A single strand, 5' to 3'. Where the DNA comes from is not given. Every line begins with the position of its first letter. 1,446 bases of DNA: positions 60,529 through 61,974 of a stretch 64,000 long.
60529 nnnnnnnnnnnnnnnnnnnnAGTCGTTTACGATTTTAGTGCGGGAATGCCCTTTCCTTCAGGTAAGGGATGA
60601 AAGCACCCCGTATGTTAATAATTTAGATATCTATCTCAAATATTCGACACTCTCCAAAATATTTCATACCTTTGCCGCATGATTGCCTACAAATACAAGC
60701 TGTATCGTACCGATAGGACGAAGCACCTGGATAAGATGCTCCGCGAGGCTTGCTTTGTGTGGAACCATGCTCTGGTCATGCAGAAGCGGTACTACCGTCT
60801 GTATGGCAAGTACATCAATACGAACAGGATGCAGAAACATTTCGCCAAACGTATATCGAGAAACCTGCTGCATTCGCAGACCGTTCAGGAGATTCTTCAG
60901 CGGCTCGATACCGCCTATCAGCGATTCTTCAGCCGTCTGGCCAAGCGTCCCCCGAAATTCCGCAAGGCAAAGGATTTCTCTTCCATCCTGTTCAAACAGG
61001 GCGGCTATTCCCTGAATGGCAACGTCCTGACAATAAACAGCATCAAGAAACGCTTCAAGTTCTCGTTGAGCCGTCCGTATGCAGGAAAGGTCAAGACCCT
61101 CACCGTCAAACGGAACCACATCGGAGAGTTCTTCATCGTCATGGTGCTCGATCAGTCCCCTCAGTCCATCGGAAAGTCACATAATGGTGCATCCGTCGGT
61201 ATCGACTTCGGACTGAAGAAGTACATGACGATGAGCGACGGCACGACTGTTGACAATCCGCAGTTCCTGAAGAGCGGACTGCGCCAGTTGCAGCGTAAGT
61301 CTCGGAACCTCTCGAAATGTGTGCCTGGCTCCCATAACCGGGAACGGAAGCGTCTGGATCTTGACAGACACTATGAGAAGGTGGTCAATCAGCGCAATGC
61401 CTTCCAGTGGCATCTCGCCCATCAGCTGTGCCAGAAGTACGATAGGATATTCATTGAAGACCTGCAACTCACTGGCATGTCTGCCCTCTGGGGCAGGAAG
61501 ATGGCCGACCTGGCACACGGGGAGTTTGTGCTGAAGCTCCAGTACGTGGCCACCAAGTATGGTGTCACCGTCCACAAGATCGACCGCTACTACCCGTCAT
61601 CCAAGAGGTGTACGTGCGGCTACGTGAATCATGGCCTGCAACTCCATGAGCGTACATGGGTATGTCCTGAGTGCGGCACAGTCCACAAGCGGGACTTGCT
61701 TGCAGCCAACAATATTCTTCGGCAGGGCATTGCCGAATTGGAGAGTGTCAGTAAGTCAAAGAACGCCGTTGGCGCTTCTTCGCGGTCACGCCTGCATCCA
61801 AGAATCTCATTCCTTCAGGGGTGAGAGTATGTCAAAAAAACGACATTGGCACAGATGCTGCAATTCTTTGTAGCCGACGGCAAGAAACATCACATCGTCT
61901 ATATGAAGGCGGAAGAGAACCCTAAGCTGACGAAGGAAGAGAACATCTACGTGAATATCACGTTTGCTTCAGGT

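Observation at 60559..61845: IS200/IS605-family TnpB-only insertion (RNA-guided nuclease) at a strand-switch junction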

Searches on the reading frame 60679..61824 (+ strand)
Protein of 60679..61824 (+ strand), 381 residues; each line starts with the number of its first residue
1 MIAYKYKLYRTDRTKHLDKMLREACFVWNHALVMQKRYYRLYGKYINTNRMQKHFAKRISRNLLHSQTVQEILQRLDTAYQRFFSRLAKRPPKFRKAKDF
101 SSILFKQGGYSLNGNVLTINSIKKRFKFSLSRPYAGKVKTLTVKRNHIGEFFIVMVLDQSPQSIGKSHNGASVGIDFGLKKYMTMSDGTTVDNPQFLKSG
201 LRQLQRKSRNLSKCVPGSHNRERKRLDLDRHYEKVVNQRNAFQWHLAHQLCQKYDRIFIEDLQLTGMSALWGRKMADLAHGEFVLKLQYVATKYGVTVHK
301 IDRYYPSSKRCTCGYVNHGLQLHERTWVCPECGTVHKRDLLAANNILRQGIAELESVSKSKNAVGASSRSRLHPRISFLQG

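Call 3: search_protein_families(library=pfam, proteins=[window:60679-61821:+], max_evalue=0.01)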
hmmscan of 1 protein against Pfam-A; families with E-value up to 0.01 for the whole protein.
window:60679-61821:+ (381 aa): 3 families
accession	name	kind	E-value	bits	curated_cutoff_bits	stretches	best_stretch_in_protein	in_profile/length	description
PF01385.25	OrfB_IS605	-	3e-21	76.3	30.5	1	166-268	12-117/120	Probable transposase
PF07282.18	Cas12f1-like_TNB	-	2.3e-19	69.7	26.3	1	280-346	1-60/60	Cas12f1-like, TNB domain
PF12323.14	HTH_OrfB_IS605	-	0.00062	19.6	21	1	2-43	4-46/47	Helix-turn-helix domain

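Call 4: search_protein_families(library=ncbifam, proteins=[window:60679-61821:+], max_evalue=0.01)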
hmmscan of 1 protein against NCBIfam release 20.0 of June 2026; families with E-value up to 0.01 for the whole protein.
window:60679-61821:+ (381 aa): 5 families
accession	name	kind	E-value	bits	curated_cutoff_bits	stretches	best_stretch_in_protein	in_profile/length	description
NF040570.1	guided_TnpB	subfamily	7.3e-73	246.1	100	1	4-348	1-388/389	RNA-guided endonuclease TnpB family protein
NF038281.1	IS200_TnpB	exception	7.2e-66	222.7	425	1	3-351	3-360/360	IS200/IS605 family element RNA-guided endonuclease TnpB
NF038280.1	IS607_TnpB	exception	1.3e-40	139.7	350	1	136-367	168-409/431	IS607 family element RNA-guided endonuclease TnpB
NF038192.1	V_cas_c2c8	exception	3.4e-17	62.7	350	1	55-267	143-382/457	type V CRISPR-associated protein C2c8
TIGR01766.2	TIGR01766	domain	0.00029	21.3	32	1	237-307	3-82/82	IS200/IS605 family accessory protein TnpB-related protein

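Call 10: search_dna_similar(query=window:60679-61821:+, collection=phages, mode=protein, max_rows=30)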
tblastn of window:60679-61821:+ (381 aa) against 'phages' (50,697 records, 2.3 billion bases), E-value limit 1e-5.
Records with a match: 409; places in all: 559; records where one place covers at least 80% of the query: 263.
Best place of each record, by identity: 60-80% 2; <60% 407.
By first word of the organism name: Staphylococcus 82; Mycobacterium 44; Helicobacter 24; Lactobacillus 23; Bacteriophage 20; Bacillus 19; Streptococcus 18; Prevotella 15; Campylobacter 11; Ralstonia 11; and 45 more.
By host as written in the record: - 49; Mycobacterium smegmatis mc2 155 29; Staphylococcus aureus 23; Helicobacter pylori 15; Prevotella sp. 15; Lactobacillus plantarum 10; Mycobacterium smegmatis mc#155 8; Streptococcus thermophilus 8; and 139 more.
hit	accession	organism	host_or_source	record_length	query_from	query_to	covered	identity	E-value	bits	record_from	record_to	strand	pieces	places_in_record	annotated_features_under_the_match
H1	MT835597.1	Bacteriophage sp.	human fecal samples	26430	1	376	99%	65.8%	5e-164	514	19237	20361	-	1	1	record has no annotation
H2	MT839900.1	Bacteriophage sp.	human fecal samples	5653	1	363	95%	60.0%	5e-125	473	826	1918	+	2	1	record has no annotation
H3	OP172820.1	Parabacteroides phage PF672P2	Parabacteroides faecis DA672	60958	1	360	94%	60.0%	3e-150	474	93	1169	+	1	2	hypothetical protein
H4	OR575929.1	phage csAssE-Sib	human gut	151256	1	356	93%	54.9%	5e-135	431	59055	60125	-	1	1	transposase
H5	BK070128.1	Bacteriophage sp.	Helicobacter heilmannii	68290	1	354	91%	41.7%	2e-53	234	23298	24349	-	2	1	Mobile element protein (x3) | hypothetical protein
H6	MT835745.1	Bacteriophage sp.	human fecal samples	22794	3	357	93%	37.9%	4e-78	267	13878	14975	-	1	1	record has no annotation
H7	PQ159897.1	Helicobacter phage Pt11423_1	Helicobacter pylori Pt11423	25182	1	354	93%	37.0%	2e-62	221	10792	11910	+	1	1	transposase (x2)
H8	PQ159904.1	Helicobacter phage Pt11509_1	Helicobacter pylori Pt11509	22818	1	354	93%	36.7%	1e-61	219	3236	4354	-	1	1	transposase (x2)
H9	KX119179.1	Helicobacter phage Pt5303G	Helicobacter pylori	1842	1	354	93%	36.5%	4e-63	217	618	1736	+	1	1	transposase | mobile element protein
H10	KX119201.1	Helicobacter phage FrANT170U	Helicobacter pylori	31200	1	354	93%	36.5%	2e-60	216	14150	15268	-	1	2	transposase | mobile element protein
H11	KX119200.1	Helicobacter phage FrMEG235U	Helicobacter pylori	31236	1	354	93%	36.5%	2e-60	216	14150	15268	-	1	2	transposase | mobile element protein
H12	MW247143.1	Helicobacter phage COL 2-PUJ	Helicobacter pylori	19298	1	354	93%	36.2%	1e-60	216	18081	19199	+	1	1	transposase | mobile element protein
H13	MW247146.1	Helicobacter phage COL 16-PUJ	Helicobacter pylori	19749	1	354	93%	36.2%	1e-60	216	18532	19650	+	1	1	transposase | mobile element protein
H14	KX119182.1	Helicobacter phage Is3180G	Helicobacter pylori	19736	1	354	93%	36.2%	5e-60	215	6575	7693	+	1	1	transposase | mobile element protein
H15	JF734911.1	Helicobacter phage phiHP33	Helicobacter pylori B45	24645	1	354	93%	36.2%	1e-59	214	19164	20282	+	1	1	transposase (x2)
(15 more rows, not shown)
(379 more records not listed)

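Call 11: find_related_loci(query=window:60679-61821:+, collection=viral_contigs, flank=6000)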
Query window:60679-61821:+ (381 aa) in viral_contigs; peptide patterns used: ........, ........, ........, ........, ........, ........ (x = any residue, [..] = any of these).
43 stretches matched a pattern; 32 encode a relative of the query (tblastn E <= 1e-3); 32 distinct loci.
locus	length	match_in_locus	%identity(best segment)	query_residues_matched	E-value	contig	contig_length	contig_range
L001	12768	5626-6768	99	1-381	0e+0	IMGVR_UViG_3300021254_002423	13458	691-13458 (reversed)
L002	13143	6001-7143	86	1-381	0e+0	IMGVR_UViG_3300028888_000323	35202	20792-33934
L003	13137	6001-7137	82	1-381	0e+0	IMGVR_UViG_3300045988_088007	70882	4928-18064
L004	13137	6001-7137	82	1-381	0e+0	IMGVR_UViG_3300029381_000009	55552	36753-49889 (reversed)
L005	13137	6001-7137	82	1-381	0e+0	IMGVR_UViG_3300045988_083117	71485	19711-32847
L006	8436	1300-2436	82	1-381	0e+0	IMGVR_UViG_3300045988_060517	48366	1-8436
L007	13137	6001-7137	82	1-381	0e+0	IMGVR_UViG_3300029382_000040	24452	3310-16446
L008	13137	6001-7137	82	1-381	0e+0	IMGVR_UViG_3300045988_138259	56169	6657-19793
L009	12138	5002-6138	82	1-381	0e+0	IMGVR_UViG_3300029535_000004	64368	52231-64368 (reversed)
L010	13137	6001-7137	82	1-381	0e+0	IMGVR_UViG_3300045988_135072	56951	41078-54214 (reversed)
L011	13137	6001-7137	82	1-381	0e+0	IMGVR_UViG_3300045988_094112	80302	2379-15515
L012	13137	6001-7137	81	1-381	0e+0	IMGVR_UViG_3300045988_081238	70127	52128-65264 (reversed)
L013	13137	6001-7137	81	1-381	0e+0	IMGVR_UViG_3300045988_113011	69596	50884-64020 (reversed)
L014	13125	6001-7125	75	1-377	0e+0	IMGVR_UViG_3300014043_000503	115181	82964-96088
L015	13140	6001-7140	71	1-381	2e-177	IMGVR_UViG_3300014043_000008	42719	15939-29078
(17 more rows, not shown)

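Call 24: find_encoding_contigs(protein=window:60679-61824:+, flank=6000, max_places=10)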
Protein window:60679-61824:+ (381 aa): 3 contigs read that carry it; 2 places shown.
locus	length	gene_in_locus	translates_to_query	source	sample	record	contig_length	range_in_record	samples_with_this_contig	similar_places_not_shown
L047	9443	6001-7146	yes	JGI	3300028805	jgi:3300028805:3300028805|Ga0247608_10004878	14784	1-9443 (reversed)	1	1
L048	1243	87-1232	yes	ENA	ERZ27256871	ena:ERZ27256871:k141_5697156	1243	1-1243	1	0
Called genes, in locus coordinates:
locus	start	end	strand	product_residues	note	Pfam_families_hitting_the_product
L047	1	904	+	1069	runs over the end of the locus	-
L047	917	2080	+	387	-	-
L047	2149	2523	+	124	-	PF24073:DUF7365 (faint)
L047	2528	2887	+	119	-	-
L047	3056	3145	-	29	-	-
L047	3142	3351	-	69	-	-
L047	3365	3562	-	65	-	-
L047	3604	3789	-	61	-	-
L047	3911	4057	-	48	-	-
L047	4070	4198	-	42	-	-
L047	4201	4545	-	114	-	-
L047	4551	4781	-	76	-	PF24737:DUF7688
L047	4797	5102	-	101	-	-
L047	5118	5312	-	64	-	-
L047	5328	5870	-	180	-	-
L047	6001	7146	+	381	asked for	PF01385:OrfB_IS605, PF07282:Cas12f1-like_TNB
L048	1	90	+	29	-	?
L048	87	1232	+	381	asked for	PF01385:OrfB_IS605, PF07282:Cas12f1-like_TNB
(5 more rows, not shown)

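Call 28: find_related_loci(query=window:60679-61821:+, collection=genome_contigs, flank=3000)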
Query window:60679-61821:+ (381 aa) in genome_contigs; peptide patterns used: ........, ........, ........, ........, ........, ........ (x = any residue, [..] = any of these).
305 stretches matched a pattern; 17 encode a relative of the query (tblastn E <= 1e-3); 17 distinct loci.
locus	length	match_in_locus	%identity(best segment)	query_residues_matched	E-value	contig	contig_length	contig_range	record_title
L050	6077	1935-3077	87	1-380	0e+0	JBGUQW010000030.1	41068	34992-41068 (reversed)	MAG: Prevotella sp. isolate ruminal_MAG_130 ruminal_MAG_130_contig_0032, whole genome shotgun sequence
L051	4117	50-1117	70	1-356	0e+0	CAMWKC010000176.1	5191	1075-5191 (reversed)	MAG TPA_asm: uncultured Porphyromonadaceae bacterium isolate SRR14411261_bin.18_metawrap_v1.3_MAG genome assembly, conti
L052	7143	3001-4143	69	1-381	7e-178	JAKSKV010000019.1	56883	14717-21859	MAG: Paludibacteraceae bacterium isolate Horse_feces82 MAG082_19, whole genome shotgun sequence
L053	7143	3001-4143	68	1-381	3e-176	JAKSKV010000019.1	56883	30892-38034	MAG: Paludibacteraceae bacterium isolate Horse_feces82 MAG082_19, whole genome shotgun sequence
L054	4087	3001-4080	69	1-360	7e-174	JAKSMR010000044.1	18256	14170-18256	MAG: Bacteroidales bacterium isolate Horse_feces130 MAG130_44, whole genome shotgun sequence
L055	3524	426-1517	60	1-363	5e-158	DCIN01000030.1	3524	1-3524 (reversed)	MAG TPA_asm: Bacteroidales bacterium UBA1725 UBA1725_contig_11652, whole genome shotgun sequence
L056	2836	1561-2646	59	1-361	1e-158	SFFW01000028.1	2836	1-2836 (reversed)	MAG: Clostridiales bacterium isolate W0P44.015 Contig15894, whole genome shotgun sequence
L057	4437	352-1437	59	1-361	2e-151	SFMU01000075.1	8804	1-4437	MAG: Bacteroidales bacterium isolate W2P33.019 Contig5578, whole genome shotgun sequence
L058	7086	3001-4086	60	1-361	7e-148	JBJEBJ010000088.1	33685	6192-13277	MAG: Candidatus Cryptobacteroides sp. isolate PUUB61_bin.006 NODE_543_length_33685_cov_13.367232, whole genome shotgun s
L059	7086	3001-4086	58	1-361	5e-146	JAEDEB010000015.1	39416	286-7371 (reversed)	MAG: Bacteroidales bacterium isolate MAG047 NODE_842_length_39416_cov_11.447194, whole genome shotgun sequence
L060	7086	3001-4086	58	1-361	7e-146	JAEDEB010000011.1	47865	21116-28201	MAG: Bacteroidales bacterium isolate MAG047 NODE_559_length_47865_cov_11.650596, whole genome shotgun sequence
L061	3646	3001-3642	89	1-214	5e-128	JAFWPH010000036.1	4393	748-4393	MAG: Bacteroidaceae bacterium isolate RGIG5947 Sheep_Omasum-1__c87386, whole genome shotgun sequence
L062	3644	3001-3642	62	1-214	5e-87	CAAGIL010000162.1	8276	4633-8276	MAG TPA_asm: Rikenellaceae bacterium, isolate HGM05622, WGS project CAAGIL010000000 data, contig: SRS476289_5_k119_24079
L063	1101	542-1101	51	1-235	7e-46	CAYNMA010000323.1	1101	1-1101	MAG TPA_asm: uncultured Bacteroides sp. isolate binchicken_co354_275 genome assembly, contig: NODE_148358_length_1101_co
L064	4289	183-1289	25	2-356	6e-32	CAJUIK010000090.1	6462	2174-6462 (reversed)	MAG TPA_asm: uncultured Eubacteriales bacterium isolate MGBC139400 genome assembly, contig: MGBC139400.90, whole genome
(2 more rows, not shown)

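Call 31: get_annotated_region(hit=H7, flank=1500)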
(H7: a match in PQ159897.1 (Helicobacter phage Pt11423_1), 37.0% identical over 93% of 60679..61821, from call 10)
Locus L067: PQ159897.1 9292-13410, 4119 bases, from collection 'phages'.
description: Helicobacter phage Pt11423_1, complete genome.
organism: Helicobacter phage Pt11423_1 (NCBI taxid 3331672)
taxonomy: Viruses
host: Helicobacter pylori Pt11423; source: -; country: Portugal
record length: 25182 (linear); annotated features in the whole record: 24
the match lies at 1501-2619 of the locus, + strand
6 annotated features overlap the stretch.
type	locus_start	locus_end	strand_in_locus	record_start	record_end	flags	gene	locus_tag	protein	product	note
CDS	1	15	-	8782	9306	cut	-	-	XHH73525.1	hypothetical protein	ORF_0009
CDS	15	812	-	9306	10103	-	-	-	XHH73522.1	hypothetical protein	ORF_0010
CDS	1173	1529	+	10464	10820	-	-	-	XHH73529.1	transposase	ORF_0011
CDS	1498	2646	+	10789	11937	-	-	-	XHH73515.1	transposase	ORF_0012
CDS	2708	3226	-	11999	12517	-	-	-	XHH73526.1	putative tail fiber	ORF_0013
CDS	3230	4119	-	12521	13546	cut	-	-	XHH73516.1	tail fiber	ORF_0014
